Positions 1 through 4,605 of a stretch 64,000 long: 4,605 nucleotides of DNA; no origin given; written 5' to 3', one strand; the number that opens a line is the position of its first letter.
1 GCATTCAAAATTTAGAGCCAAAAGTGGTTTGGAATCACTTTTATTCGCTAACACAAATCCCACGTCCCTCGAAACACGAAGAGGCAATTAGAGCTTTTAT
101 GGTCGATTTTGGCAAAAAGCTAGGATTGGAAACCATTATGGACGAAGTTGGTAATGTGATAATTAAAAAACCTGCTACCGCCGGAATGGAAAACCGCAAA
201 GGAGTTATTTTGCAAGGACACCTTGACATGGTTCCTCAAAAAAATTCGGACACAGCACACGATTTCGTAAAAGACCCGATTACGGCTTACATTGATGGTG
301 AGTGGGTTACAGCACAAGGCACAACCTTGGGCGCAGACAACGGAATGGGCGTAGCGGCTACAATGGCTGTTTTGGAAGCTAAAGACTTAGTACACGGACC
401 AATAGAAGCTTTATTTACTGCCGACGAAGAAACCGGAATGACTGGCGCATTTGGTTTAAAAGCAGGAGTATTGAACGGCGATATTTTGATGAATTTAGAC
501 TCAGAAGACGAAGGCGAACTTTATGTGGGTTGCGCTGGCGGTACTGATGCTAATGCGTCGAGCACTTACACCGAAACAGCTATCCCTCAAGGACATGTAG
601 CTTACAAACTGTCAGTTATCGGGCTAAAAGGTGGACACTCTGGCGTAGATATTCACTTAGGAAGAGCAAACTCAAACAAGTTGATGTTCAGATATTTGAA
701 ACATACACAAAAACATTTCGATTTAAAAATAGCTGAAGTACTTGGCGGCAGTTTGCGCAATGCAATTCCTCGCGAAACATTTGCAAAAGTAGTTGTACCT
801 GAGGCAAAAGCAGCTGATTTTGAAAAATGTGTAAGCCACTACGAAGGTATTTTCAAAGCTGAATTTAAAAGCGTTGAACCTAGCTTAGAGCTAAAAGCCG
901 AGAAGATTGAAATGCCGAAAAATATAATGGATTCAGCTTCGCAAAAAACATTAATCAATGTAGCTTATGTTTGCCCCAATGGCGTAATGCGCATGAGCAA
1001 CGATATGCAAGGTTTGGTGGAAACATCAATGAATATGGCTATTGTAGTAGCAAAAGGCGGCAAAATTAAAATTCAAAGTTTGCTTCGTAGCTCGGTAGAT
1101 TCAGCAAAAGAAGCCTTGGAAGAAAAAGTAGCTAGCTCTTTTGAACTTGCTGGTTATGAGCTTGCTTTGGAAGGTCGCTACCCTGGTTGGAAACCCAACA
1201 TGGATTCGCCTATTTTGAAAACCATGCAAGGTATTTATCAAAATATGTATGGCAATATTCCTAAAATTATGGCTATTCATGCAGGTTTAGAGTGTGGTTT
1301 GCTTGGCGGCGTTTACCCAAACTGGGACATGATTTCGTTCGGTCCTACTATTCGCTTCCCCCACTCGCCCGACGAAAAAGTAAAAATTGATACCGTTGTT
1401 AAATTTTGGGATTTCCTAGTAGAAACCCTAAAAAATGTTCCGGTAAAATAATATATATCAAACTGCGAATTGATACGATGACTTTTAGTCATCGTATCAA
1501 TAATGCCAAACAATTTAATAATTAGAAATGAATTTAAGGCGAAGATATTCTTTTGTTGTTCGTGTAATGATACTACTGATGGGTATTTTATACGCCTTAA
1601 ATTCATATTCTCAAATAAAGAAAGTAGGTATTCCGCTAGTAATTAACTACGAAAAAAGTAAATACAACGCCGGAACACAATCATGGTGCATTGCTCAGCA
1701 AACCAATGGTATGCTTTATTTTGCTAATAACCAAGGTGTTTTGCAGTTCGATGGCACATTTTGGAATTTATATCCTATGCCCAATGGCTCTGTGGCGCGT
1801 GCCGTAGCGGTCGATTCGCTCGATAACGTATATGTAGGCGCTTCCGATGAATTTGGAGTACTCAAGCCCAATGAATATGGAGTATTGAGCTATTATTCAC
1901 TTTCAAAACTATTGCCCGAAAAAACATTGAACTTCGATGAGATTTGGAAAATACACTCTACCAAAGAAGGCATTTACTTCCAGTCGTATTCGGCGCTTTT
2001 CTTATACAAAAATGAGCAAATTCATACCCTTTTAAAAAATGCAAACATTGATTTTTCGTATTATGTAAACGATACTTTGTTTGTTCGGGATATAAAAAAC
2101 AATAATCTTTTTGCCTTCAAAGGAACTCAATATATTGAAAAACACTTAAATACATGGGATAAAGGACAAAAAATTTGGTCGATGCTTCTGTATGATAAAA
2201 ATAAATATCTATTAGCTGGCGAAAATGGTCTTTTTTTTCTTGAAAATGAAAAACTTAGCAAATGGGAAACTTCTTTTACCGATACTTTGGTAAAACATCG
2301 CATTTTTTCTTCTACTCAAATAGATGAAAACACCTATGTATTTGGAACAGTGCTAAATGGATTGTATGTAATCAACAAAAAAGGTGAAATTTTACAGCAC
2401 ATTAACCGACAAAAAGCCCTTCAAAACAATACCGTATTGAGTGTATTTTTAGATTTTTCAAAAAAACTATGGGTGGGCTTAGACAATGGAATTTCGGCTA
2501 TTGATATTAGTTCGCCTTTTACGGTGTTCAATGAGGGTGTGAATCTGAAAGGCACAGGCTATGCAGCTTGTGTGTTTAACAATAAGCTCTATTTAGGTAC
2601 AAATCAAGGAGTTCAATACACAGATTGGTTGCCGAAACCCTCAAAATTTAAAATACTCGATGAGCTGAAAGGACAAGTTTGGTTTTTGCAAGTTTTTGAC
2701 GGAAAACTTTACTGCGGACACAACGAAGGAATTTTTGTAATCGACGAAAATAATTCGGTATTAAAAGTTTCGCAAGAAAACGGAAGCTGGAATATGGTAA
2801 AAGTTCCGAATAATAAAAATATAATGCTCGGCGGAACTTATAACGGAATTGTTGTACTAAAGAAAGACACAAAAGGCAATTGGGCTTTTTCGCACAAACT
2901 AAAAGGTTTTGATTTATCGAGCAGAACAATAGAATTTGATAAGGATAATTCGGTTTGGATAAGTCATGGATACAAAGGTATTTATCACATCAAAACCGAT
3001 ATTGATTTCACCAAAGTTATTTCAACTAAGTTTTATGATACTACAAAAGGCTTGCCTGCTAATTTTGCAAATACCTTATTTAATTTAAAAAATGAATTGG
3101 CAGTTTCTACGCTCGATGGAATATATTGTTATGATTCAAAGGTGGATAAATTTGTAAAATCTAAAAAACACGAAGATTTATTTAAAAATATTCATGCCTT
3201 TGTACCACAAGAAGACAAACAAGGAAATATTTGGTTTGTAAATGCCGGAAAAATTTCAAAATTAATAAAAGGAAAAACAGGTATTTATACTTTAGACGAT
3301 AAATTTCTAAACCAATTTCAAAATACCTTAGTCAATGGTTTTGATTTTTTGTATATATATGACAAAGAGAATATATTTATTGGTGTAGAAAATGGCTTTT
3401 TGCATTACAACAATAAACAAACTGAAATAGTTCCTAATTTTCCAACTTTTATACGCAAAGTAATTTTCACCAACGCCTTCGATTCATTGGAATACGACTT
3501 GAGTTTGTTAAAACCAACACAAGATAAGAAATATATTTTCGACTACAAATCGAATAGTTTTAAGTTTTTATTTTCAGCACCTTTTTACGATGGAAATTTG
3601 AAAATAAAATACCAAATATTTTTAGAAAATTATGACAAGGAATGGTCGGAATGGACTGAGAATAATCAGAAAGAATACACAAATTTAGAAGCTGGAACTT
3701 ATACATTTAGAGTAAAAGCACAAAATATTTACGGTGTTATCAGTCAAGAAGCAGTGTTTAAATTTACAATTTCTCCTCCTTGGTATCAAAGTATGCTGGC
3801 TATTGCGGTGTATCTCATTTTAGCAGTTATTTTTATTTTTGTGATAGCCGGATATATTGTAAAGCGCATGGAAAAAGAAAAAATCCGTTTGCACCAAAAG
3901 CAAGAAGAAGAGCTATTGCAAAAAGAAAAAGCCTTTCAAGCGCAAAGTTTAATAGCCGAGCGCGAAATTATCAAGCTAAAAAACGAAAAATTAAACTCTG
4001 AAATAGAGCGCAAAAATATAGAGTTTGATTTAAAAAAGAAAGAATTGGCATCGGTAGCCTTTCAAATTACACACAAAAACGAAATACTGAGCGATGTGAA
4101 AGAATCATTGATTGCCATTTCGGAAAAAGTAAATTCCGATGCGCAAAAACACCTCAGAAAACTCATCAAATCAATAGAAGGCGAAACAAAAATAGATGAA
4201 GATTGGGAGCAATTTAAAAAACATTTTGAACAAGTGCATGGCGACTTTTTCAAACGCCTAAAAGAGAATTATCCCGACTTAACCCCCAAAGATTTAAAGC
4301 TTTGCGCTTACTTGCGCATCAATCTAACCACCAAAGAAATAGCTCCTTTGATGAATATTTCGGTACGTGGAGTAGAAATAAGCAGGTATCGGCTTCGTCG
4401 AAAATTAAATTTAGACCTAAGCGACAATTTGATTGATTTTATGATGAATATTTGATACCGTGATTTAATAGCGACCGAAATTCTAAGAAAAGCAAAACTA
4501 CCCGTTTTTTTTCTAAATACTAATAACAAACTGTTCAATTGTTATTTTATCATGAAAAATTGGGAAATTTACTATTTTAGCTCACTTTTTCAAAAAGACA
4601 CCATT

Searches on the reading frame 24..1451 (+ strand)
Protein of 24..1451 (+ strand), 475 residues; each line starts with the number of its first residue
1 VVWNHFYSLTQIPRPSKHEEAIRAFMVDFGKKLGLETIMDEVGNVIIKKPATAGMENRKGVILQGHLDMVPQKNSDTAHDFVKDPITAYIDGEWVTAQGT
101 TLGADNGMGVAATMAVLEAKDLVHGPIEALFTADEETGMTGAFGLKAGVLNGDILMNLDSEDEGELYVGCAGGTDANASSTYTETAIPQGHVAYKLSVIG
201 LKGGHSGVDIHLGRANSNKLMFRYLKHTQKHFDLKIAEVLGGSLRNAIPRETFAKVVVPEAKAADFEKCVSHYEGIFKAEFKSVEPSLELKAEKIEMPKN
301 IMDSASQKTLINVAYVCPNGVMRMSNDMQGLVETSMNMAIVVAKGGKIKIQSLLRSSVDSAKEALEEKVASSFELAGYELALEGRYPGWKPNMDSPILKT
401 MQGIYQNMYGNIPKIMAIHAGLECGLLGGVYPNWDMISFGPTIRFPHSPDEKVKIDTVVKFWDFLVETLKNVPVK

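Call 29: search_protein_families(library=pfam, proteins=[window:24-1451:+], max_evalue=0.0001)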
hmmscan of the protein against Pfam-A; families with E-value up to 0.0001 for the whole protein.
window:24-1451:+ (475 aa): 3 families
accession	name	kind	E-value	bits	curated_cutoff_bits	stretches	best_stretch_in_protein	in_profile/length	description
PF01546.33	Peptidase_M20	-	8.3e-17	62.2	24.6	1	62-470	1-205/206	Peptidase family M20/M25/M40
PF07687.19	M20_dimer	-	9e-10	38.9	21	1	200-283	5-105/107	Peptidase dimerisation domain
PF04389.22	Peptidase_M28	-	7.2e-05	23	21.3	0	44-187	1-122/193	Peptidase family M28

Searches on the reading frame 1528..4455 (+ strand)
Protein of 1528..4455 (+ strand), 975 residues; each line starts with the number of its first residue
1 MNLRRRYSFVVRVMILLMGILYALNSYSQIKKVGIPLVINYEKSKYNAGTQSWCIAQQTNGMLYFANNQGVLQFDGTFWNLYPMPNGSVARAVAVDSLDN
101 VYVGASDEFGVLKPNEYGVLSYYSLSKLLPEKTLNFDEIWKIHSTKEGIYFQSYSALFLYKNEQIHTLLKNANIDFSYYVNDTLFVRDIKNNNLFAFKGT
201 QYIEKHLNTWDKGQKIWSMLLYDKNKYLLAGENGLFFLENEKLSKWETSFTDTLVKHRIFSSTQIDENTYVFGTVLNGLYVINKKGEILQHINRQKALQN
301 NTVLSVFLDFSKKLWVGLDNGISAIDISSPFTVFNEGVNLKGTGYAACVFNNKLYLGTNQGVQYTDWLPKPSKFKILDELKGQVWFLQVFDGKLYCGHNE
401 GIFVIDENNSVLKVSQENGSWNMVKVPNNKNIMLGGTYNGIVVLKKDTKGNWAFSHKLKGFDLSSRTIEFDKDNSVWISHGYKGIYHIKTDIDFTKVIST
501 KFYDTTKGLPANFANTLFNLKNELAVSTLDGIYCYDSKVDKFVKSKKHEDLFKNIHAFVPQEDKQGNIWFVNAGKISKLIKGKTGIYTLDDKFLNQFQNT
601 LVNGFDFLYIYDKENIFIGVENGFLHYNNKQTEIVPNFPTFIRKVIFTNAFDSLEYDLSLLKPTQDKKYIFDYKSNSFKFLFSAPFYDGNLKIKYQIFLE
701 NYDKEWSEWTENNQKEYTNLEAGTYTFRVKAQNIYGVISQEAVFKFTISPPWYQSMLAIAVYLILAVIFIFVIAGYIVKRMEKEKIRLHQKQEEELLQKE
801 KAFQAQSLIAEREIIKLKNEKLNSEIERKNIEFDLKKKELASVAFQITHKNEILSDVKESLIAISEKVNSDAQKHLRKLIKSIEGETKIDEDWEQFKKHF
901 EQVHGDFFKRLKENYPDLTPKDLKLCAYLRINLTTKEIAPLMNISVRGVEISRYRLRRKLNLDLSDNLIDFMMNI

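Call 29: search_protein_families(library=pfam, proteins=[window:1528-4455:+], max_evalue=0.0001)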
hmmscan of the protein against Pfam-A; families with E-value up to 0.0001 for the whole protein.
window:1528-4455:+ (975 aa): 4 families
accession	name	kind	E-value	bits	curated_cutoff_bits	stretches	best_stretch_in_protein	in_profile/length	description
PF07495.19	Y_Y_Y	-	1.6e-10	41.2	26.6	1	687-748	2-64/65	Y_Y_Y domain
PF07494.17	Reg_prop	-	1.2e-06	28.4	20.4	0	298-319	2-23/24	Two component regulator propeller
PF24421.1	Ig_J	-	5.4e-05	23.7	29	0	708-751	61-104/104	Tip attachment protein J, Ig-like domain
PF00196.25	GerE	-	9.8e-05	22.4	23.5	0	918-963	3-48/57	Bacterial regulatory proteins, luxR family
